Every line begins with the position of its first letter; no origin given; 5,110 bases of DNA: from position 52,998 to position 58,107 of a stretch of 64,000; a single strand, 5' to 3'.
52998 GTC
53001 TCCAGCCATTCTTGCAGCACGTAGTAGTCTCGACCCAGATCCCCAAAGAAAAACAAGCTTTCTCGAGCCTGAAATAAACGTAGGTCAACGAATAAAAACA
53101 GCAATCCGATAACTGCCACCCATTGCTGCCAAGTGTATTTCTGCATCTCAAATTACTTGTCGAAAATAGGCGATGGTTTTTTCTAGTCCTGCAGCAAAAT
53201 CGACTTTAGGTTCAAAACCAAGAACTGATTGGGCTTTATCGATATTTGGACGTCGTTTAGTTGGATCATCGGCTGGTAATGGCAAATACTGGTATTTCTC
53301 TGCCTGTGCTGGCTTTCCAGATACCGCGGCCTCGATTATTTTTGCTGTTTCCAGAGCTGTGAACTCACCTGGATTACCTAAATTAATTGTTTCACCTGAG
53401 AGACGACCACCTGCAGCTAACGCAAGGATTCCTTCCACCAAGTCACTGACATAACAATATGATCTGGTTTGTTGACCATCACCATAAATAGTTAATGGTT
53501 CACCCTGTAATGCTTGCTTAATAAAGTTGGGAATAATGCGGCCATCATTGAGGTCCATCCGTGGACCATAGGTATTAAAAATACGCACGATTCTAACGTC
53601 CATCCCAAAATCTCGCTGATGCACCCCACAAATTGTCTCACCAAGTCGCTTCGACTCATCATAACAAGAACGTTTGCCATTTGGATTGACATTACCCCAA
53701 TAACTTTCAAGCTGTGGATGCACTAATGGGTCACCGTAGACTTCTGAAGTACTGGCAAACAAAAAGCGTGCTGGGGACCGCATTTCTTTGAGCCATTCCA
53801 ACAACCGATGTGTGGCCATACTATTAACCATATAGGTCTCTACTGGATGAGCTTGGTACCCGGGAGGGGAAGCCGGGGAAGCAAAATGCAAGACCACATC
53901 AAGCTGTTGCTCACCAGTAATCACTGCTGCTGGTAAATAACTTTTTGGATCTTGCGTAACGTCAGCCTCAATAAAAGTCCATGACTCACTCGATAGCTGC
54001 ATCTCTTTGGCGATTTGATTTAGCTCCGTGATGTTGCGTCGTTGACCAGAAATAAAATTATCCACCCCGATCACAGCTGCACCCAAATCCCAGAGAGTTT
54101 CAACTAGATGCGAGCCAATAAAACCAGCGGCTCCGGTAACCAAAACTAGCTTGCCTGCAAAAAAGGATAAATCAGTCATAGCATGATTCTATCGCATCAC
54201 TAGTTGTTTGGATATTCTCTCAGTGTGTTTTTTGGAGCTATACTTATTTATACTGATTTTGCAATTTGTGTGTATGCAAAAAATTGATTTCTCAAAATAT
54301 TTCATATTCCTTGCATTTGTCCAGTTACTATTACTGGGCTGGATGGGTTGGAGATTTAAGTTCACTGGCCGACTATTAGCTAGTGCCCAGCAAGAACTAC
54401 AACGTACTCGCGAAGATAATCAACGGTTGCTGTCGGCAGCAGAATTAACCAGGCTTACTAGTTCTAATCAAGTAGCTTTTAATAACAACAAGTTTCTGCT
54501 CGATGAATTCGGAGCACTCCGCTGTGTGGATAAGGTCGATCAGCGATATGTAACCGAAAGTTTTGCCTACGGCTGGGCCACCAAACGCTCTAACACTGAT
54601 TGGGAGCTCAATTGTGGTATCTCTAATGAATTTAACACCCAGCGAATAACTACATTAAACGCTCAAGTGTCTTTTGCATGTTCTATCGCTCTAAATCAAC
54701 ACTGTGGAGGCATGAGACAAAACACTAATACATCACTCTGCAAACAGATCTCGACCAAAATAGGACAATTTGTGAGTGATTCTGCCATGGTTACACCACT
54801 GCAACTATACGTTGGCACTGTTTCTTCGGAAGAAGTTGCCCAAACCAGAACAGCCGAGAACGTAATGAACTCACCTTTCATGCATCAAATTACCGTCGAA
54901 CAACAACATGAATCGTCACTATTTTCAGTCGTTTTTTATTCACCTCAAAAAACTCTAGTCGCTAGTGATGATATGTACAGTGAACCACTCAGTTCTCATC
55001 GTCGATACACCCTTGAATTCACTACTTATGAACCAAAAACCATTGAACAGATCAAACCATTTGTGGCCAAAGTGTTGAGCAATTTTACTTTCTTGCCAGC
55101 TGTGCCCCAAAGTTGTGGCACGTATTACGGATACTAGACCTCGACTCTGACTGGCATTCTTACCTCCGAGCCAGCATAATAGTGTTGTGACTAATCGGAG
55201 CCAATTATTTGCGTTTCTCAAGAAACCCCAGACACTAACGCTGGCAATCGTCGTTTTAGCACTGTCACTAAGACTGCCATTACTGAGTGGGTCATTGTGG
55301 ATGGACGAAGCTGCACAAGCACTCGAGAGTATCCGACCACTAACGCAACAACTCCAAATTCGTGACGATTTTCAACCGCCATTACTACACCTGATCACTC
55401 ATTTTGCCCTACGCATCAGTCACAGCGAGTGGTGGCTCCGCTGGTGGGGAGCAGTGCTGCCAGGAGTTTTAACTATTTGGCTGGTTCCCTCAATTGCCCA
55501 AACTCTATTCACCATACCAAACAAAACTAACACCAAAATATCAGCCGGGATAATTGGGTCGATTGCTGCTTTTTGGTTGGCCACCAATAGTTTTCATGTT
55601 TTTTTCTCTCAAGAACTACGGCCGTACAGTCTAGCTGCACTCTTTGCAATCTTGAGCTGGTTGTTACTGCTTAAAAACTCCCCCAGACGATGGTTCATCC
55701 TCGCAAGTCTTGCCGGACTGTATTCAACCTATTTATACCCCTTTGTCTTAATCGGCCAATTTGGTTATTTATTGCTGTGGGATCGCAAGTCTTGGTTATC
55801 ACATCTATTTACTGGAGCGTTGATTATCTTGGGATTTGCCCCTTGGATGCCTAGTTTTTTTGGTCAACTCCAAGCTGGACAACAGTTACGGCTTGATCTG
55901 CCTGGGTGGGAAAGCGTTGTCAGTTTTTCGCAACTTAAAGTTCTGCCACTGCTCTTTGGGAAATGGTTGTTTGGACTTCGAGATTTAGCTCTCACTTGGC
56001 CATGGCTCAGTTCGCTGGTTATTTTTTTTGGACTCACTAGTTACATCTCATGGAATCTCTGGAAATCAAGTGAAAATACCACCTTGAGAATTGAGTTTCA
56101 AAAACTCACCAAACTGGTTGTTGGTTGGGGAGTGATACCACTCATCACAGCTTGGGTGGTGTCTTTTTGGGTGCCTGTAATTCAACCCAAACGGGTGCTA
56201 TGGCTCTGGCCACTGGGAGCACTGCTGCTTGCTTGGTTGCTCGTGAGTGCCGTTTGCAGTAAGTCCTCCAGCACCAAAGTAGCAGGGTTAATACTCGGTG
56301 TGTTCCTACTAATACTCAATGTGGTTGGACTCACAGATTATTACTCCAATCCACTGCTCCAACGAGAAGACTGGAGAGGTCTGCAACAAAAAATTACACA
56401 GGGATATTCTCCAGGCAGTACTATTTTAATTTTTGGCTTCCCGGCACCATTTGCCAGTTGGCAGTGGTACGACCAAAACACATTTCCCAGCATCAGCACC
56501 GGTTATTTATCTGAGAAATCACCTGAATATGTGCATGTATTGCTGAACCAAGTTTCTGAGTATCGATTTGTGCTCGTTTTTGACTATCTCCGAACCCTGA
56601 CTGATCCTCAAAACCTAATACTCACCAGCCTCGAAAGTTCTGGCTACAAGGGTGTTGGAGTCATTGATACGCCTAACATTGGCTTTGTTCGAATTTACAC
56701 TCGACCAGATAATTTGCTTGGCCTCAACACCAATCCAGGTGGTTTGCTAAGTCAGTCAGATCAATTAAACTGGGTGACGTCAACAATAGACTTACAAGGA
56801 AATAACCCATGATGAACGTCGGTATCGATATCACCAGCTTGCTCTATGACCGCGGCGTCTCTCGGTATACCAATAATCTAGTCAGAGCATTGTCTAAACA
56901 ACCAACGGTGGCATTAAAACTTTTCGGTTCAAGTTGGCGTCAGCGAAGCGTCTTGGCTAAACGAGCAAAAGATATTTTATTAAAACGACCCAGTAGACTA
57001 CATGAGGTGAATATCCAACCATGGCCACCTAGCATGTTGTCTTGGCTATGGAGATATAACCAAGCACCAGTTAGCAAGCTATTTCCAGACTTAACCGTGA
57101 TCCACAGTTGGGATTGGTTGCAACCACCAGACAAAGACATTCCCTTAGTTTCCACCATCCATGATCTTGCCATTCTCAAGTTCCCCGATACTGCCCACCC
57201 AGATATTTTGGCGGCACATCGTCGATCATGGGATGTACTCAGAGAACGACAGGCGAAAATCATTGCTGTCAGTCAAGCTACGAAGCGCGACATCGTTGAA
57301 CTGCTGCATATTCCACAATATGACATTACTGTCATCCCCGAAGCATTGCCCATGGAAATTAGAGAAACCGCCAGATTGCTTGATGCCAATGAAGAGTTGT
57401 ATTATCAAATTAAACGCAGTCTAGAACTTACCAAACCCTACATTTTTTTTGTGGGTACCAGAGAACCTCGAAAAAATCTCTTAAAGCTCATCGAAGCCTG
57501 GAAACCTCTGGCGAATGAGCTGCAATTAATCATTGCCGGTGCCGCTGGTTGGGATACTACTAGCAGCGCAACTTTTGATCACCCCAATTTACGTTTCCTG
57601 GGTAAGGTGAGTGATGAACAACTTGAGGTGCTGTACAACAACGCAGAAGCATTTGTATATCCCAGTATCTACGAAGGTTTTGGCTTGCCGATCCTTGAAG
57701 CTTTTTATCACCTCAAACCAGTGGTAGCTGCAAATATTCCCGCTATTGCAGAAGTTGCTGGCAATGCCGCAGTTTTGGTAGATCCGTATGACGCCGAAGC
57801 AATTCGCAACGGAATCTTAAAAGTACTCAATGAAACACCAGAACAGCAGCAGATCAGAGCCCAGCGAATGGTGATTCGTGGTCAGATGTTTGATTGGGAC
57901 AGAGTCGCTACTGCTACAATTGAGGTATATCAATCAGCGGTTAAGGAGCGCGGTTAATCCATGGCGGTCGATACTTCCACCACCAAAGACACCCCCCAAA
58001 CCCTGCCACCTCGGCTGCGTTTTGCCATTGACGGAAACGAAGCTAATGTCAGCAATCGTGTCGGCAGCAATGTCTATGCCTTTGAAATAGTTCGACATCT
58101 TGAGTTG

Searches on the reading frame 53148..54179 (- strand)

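Call 17: search_protein_families(library=pfam, proteins=[window:53148-54179:-], max_evalue=0.0001)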
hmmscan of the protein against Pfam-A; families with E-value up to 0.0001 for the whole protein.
window:53148-54179:- (343 aa): 6 families
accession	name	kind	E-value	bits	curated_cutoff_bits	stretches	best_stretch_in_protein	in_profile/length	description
PF01370.27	Epimerase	-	4.1e-53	180.7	20.9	1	12-268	1-240/240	NAD dependent epimerase/dehydratase family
PF16363.11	GDP_Man_Dehyd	-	2.2e-49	169.2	27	1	13-335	1-332/332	GDP-mannose 4,6 dehydratase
PF07993.18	NAD_binding_4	-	2.6e-10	40.4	20.1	1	14-203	1-207/258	Male sterility protein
PF04321.23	RmlD_sub_bind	-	5.7e-10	39.2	27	1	12-337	3-283/287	RmlD substrate binding domain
PF01073.25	3Beta_HSD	-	1.1e-09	38.2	22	1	13-249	1-223/280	3-beta hydroxysteroid dehydrogenase/isomerase family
PF02719.21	Polysacc_synt_2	-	5.6e-08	32.7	20.2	0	12-133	1-118/293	Polysaccharide biosynthesis protein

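Call 68: search_protein_families(library=ncbifam, proteins=[window:53148-54179:-], max_evalue=1e-10)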
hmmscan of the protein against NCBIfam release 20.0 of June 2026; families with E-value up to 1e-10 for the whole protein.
window:53148-54179:- (343 aa): 13 families
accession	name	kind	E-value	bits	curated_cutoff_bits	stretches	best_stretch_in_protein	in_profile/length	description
TIGR01181.1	dTDP_gluc_dehyt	equivalog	1.1e-36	126.5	365.1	1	12-341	2-313/321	dTDP-glucose 4,6-dehydratase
TIGR04180.1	EDH_00030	hypoth_equivalog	1.9e-33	115.8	475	1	12-289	1-259/297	NAD-dependent 4,6-dehydratase LegB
TIGR01179.1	galE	equivalog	1.3e-30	106.4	262.3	1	12-327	2-312/332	UDP-glucose 4-epimerase GalE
NF007582.0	PRK10217.1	equivalog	1e-27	97.2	698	1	11-339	3-331/355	dTDP-glucose 4,6-dehydratase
NF011728.1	PRK15181.1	equivalog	1.5e-27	96.5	760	1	7-339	13-337/348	Vi polysaccharide biosynthesis UDP-N-acetylglucosaminuronic acid C-4 epimerase TviC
NF007490.0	PRK10084.1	subfamily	8.2e-26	90.8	649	1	12-339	3-334/361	dTDP-glucose 4,6-dehydratase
NF008872.0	PRK11908.1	equivalog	4.3e-22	78.6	294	1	10-341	2-337/349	bifunctional UDP-4-keto-pentose/UDP-xylose synthase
TIGR02622.1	CDP_4_6_dhtase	equivalog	1.4e-21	77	278.45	1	6-341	1-332/352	CDP-glucose 4,6-dehydratase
NF005998.1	PRK08125.1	equivalog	2.7e-20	72.3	777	1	11-339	317-649/649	bifunctional UDP-4-amino-4-deoxy-L-arabinose formyltransferase/UDP-glucuronic acid oxidase ArnA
NF007956.0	PRK10675.1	subfamily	6.6e-17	61.6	394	1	12-256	3-249/338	UDP-glucose 4-epimerase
TIGR02197.1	heptose_epim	equivalog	2.4e-15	56.5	274.6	1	12-303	1-273/316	ADP-glyceromanno-heptose 6-epimerase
NF041015.1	UDPsulfquin_syn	equivalog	2.2e-13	49.9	575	0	12-170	3-169/384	UDP-sulfoquinovose synthase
NF043036.1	ErythonDh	equivalog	3.1e-11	43.1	325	1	12-200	3-176/321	D-erythronate dehydrogenase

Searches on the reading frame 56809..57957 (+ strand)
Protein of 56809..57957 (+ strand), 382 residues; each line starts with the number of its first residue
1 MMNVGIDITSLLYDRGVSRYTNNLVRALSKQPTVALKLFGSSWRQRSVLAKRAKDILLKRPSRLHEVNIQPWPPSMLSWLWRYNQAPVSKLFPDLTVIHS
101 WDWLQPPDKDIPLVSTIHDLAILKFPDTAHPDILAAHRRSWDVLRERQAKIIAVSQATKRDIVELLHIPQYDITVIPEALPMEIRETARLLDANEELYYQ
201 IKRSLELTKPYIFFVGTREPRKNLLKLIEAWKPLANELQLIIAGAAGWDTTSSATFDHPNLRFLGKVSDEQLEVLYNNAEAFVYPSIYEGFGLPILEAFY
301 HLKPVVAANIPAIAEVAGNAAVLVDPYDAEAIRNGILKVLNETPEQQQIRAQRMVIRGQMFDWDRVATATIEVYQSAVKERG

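Call 17: search_protein_families(library=pfam, proteins=[window:56809-57957:+], max_evalue=0.0001)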
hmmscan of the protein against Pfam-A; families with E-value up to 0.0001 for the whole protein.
window:56809-57957:+ (382 aa): 4 families
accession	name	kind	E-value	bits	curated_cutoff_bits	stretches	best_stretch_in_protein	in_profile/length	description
PF00534.26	Glycos_transf_1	-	6.1e-30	104.4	26.4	1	205-350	11-166/172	Glycosyl transferases group 1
PF13692.12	Glyco_trans_1_4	-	1.7e-24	87.1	27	1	210-341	2-141/142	Glycosyl transferases group 1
PF13439.12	Glyco_transf_4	-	1.9e-12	48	28.5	1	16-178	3-164/170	Glycosyltransferase Family 4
PF13579.12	Glyco_trans_4_4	-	2.1e-05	25.4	29.7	1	16-177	2-156/158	Glycosyl transferase 4-like domain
